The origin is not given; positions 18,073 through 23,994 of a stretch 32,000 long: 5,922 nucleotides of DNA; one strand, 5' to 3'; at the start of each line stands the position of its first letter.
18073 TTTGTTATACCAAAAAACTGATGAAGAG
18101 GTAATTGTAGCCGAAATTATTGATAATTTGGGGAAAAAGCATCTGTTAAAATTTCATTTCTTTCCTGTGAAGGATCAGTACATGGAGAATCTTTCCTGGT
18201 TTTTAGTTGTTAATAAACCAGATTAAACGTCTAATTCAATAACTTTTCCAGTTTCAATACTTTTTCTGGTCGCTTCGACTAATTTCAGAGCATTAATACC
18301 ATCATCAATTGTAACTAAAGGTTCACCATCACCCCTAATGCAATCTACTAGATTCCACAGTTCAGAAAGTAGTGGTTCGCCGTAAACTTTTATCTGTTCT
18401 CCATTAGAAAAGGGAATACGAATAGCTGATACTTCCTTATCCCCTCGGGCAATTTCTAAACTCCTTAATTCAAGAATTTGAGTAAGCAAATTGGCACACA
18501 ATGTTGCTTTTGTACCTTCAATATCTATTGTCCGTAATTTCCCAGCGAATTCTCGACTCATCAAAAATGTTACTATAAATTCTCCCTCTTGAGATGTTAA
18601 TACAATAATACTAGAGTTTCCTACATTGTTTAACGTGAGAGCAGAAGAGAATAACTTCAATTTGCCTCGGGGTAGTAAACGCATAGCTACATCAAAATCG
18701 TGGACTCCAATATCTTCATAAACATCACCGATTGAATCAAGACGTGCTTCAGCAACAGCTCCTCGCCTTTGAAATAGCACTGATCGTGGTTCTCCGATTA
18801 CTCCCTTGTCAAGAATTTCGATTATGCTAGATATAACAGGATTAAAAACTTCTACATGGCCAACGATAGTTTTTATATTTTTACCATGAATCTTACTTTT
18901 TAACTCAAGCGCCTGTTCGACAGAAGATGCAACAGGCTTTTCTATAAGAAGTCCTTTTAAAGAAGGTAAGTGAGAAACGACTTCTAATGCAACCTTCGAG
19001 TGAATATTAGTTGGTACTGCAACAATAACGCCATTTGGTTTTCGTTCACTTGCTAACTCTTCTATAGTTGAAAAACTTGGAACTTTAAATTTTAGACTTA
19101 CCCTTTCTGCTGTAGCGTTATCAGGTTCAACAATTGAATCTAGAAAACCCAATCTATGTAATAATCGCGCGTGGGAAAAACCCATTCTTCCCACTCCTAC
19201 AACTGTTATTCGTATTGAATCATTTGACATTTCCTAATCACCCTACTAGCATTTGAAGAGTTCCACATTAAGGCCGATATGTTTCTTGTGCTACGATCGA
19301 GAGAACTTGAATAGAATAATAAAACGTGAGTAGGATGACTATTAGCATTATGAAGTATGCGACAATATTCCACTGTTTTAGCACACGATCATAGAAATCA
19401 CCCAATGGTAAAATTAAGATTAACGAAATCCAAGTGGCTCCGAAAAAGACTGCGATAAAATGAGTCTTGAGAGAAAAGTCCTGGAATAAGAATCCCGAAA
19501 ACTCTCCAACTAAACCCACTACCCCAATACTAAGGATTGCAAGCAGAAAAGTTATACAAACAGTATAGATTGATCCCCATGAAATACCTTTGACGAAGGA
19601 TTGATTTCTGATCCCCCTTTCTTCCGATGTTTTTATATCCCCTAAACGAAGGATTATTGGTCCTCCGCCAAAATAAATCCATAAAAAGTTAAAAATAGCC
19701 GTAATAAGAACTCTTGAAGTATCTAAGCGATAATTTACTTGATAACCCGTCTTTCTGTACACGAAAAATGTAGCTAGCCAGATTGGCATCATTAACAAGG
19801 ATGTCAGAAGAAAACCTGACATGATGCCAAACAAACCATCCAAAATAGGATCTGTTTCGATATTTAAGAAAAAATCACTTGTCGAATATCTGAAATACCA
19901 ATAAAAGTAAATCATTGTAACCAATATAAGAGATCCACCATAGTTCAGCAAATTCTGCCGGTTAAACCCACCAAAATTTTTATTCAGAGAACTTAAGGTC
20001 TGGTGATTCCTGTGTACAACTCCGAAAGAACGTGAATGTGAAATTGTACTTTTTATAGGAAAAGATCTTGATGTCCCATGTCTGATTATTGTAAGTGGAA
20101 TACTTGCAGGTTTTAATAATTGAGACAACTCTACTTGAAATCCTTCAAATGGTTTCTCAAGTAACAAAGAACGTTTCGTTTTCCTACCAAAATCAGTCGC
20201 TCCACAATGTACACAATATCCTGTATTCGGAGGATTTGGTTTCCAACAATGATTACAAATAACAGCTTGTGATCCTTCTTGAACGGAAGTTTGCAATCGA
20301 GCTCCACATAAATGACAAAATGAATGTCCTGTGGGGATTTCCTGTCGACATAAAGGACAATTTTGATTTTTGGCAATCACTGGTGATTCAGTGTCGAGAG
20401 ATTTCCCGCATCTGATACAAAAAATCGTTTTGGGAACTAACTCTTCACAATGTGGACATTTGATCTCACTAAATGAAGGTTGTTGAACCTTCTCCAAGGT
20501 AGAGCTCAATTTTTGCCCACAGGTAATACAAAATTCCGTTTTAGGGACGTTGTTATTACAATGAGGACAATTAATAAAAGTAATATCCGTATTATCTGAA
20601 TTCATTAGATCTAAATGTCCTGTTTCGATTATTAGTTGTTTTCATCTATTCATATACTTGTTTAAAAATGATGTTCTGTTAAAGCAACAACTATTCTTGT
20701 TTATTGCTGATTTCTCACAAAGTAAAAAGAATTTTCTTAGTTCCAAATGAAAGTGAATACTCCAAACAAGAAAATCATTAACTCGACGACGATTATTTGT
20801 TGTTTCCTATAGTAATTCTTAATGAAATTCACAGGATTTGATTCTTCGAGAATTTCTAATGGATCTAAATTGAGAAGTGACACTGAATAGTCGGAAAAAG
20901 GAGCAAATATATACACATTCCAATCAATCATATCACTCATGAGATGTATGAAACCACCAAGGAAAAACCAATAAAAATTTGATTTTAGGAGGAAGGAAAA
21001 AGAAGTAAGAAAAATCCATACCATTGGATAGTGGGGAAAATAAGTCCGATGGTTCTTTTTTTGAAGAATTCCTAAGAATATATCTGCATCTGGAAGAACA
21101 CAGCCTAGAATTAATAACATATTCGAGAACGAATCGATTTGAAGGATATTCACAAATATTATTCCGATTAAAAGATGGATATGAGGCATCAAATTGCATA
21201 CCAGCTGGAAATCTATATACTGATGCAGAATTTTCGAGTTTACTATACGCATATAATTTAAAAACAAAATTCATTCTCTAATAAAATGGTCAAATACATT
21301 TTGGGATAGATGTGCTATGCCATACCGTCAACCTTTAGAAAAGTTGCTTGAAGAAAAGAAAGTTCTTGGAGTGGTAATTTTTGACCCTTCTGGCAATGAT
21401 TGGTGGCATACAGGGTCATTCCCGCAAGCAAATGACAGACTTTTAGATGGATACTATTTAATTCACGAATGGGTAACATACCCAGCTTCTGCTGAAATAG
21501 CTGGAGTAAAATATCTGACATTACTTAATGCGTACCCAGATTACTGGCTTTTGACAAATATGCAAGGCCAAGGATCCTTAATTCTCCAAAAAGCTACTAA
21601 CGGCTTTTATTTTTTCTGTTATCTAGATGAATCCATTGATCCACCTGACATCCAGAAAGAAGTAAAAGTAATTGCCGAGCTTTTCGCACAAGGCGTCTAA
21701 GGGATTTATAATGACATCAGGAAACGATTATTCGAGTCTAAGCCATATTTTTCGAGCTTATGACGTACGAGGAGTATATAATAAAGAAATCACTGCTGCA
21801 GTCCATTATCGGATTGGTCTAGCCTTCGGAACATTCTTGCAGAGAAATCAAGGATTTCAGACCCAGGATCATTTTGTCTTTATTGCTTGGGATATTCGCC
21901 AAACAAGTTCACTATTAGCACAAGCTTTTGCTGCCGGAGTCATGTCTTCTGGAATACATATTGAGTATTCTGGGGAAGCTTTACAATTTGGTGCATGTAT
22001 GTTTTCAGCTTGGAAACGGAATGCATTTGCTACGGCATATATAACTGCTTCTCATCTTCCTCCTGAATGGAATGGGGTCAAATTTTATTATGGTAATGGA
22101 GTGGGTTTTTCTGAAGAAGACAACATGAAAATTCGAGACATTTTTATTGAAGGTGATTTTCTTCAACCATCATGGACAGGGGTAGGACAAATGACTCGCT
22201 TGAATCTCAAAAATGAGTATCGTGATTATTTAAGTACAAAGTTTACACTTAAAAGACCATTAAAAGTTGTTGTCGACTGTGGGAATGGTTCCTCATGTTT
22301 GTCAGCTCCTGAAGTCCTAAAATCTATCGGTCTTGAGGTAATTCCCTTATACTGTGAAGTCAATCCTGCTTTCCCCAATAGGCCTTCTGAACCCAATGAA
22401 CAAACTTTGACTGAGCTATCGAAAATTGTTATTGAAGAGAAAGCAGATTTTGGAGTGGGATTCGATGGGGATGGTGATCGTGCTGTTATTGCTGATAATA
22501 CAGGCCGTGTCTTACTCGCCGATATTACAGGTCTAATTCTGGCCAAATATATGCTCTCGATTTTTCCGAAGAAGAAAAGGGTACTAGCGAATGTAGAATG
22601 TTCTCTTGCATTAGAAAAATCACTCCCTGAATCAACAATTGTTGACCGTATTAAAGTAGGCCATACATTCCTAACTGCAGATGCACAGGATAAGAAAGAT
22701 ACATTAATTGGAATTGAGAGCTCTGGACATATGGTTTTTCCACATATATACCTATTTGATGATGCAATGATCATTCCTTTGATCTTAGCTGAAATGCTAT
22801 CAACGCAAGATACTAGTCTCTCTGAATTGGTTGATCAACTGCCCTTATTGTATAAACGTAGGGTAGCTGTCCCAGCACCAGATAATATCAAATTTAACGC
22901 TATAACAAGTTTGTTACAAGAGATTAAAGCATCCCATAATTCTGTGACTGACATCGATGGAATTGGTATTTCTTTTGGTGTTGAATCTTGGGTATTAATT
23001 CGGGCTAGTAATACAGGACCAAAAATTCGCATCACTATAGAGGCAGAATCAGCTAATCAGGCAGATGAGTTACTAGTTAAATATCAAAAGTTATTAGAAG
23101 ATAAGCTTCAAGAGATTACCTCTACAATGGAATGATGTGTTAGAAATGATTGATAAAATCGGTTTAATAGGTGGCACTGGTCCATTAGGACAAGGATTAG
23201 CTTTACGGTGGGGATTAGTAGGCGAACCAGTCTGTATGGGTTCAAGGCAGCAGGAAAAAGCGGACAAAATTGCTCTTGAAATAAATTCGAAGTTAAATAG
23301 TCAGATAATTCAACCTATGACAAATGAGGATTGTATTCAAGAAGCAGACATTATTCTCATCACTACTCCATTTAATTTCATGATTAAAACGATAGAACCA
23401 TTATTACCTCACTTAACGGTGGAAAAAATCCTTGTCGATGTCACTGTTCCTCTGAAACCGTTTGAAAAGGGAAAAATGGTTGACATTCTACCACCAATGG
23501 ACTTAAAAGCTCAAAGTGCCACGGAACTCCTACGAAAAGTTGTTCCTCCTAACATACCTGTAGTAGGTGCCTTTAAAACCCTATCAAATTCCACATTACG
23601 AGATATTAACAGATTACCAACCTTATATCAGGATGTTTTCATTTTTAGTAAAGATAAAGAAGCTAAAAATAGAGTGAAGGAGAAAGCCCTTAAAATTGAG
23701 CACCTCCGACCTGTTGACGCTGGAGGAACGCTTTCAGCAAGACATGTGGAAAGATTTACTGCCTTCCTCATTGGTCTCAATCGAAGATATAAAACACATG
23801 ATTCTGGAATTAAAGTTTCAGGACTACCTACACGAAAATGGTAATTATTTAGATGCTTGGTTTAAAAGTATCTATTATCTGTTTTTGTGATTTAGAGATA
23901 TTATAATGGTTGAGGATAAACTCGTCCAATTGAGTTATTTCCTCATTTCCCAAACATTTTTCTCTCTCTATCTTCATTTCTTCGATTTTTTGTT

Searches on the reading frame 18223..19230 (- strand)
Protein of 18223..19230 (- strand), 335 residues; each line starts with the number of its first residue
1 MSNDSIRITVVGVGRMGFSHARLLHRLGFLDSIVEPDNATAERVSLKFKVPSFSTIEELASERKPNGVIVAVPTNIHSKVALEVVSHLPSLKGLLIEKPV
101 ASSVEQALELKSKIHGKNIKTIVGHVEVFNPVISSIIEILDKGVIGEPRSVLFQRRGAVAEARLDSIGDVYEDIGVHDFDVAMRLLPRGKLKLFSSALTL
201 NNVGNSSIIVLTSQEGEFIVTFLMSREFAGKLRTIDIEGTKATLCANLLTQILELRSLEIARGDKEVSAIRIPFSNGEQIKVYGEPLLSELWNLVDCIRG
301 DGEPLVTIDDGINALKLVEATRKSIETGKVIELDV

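Call 100: search_protein_families(library=pfam, proteins=[window:18223-19230:-], max_evalue=0.0001)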
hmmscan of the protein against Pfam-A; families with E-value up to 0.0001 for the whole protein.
window:18223-19230:- (335 aa): 3 families
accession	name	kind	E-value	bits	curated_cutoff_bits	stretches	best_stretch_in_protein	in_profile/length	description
PF01408.29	GFO_IDH_MocA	-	8.8e-17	62.4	24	1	6-125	1-120/120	Oxidoreductase family, NAD-binding Rossmann fold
PF02894.22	GFO_IDH_MocA_C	-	5.9e-10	39.8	22.9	1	138-333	2-218/218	Oxidoreductase family, C-terminal alpha/beta domain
PF22725.1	GFO_IDH_MocA_C3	-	6.9e-05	23.3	27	0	137-244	5-123/124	GFO/IDH/MocA C-terminal domain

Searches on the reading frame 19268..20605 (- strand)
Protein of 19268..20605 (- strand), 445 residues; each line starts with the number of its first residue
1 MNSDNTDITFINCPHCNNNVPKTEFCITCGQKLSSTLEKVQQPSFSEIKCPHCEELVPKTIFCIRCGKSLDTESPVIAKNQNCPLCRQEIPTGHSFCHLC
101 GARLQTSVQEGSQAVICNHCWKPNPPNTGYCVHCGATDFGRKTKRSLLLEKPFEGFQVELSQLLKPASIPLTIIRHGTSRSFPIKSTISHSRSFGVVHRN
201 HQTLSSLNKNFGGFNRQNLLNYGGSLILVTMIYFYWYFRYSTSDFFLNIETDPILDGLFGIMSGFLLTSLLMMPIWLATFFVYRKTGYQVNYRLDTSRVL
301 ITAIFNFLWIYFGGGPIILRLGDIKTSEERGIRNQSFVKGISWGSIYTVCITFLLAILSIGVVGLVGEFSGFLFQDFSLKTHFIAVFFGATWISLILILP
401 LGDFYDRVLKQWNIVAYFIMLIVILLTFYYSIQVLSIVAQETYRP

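Call 3: search_protein_families(library=pfam, proteins=[window:19268-20605:-], max_evalue=0.01)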
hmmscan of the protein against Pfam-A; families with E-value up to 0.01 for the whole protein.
window:19268-20605:- (445 aa): 5 families
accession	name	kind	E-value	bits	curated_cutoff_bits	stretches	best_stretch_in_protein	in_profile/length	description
PF12773.13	DZR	-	1.4e-14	54.4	27.3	2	83-135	1-45/45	Double zinc ribbon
PF13240.11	Zn_Ribbon_1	-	1.7e-08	34.4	25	1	83-104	2-23/23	zinc-ribbon domain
PF18912.6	DZR_2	-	1.5e-05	25.1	27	1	58-106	7-48/56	Double zinc ribbon domain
PF07191.17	Zn_ribbon_6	-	8e-05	23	25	0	11-59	17-61/67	Double zinc ribbon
PF24460.1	DUF7575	-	0.00038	20.2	28.5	1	80-104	3-27/28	Domain of unknown function (DUF7575)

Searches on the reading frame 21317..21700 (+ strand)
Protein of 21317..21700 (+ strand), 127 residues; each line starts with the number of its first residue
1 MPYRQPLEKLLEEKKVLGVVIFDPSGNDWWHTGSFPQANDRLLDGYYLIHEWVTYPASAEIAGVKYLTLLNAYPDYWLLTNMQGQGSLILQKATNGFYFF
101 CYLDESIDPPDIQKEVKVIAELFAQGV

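Call 3: search_protein_families(library=pfam, proteins=[window:21317-21700:+], max_evalue=0.01)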
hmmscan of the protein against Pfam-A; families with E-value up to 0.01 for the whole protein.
window:21317-21700:+ (127 aa): 1 family
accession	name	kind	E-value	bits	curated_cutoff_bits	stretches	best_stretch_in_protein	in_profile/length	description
PF00235.25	Profilin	-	0.0092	16.5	25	0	8-123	8-122/127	Profilin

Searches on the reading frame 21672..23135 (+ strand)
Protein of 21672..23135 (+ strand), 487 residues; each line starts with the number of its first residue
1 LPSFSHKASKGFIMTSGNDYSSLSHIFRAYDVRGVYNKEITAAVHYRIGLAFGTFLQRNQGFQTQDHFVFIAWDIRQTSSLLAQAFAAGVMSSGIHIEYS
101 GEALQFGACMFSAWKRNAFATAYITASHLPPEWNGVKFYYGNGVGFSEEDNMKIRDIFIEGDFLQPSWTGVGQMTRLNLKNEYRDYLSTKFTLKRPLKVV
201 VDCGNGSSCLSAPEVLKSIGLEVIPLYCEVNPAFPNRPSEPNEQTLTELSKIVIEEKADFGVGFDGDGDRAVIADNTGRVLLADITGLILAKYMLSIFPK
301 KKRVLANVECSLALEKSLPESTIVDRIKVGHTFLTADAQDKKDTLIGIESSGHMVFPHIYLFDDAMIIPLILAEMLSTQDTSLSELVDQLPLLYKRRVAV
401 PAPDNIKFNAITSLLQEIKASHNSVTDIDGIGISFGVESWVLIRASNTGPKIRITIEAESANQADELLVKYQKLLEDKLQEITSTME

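Call 3: search_protein_families(library=pfam, proteins=[window:21672-23135:+], max_evalue=0.01)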
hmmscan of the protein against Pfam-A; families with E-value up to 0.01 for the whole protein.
window:21672-23135:+ (487 aa): 4 families
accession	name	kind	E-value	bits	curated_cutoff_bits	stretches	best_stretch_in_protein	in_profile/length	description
PF02878.22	PGM_PMM_I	-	7.5e-26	90.9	22.5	1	26-163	3-136/138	Phosphoglucomutase/phosphomannomutase, alpha/beta/alpha domain I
PF02879.22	PGM_PMM_II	-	4e-25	88.8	29.3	1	182-278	2-103/103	Phosphoglucomutase/phosphomannomutase, alpha/beta/alpha domain II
PF02880.22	PGM_PMM_III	-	1.6e-14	54.5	20.7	1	284-391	3-112/115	Phosphoglucomutase/phosphomannomutase, alpha/beta/alpha domain III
PF00408.26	PGM_PMM_IV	-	5.4e-07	30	23.1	1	435-468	29-62/68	Phosphoglucomutase/phosphomannomutase, C-terminal domain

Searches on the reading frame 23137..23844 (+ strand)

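Call 3: search_protein_families(library=pfam, proteins=[window:23137-23844:+], max_evalue=0.01)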
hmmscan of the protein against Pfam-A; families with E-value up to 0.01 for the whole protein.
window:23137-23844:+ (235 aa): 4 families
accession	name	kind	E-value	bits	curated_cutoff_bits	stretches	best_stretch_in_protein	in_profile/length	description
PF03807.23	F420_oxidored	-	1.8e-15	57.7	21.6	1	7-105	1-94/94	NADP oxidoreductase coenzyme F420-dependent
PF02153.23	PDH_N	-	1.4e-05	25.1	26.5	1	45-103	20-79/154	Prephenate dehydrogenase, nucleotide-binding domain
PF01210.29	NAD_Gly3P_dh_N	-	0.0027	18.1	23.1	1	13-103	6-103/158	NAD-dependent glycerol-3-phosphate dehydrogenase N-terminus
PF03446.21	NAD_binding_2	-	0.0097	16.4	21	0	7-103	1-93/161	NAD binding domain of 6-phosphogluconate dehydrogenase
